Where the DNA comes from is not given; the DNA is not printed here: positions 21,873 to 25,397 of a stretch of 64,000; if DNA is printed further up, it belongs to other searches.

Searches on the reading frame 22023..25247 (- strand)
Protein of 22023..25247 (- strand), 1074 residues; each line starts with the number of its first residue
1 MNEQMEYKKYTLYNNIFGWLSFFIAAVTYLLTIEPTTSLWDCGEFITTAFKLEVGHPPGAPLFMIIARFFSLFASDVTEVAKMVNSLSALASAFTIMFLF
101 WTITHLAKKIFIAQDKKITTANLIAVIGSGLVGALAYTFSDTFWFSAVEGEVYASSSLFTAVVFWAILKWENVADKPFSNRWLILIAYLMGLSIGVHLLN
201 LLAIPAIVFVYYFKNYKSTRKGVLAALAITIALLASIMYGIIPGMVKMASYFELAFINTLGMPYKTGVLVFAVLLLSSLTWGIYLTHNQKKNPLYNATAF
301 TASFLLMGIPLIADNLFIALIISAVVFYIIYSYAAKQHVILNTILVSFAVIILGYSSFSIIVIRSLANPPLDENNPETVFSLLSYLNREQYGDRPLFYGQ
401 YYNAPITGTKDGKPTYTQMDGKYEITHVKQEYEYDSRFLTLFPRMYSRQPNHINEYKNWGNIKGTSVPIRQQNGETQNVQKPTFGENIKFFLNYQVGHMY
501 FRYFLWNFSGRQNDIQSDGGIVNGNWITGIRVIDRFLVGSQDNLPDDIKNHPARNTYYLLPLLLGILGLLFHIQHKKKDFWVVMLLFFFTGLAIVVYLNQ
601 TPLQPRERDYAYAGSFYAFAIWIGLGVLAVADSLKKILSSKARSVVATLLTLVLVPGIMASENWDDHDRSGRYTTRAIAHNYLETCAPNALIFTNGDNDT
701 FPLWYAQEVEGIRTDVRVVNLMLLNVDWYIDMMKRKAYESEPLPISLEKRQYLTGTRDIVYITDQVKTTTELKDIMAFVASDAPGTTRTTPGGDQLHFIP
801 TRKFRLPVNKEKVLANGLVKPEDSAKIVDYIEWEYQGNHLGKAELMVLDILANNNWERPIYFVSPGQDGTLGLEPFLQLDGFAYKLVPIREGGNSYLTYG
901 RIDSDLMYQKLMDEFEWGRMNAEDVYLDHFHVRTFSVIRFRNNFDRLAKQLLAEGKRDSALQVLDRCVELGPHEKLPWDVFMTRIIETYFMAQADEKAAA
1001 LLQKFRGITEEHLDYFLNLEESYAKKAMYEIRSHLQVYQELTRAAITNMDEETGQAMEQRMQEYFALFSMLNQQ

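Call 45: search_protein_families(library=pfam, proteins=[window:22023-25247:-], max_evalue=0.00001)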
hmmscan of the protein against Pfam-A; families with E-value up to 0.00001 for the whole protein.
window:22023-25247:- (1074 aa): 1 family
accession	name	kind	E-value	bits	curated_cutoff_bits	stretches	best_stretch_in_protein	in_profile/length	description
PF11028.14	TMEM260-like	-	9.5e-79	263.8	24.2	1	41-219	1-178/179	Protein O-mannosyl-transferase TMEM260-like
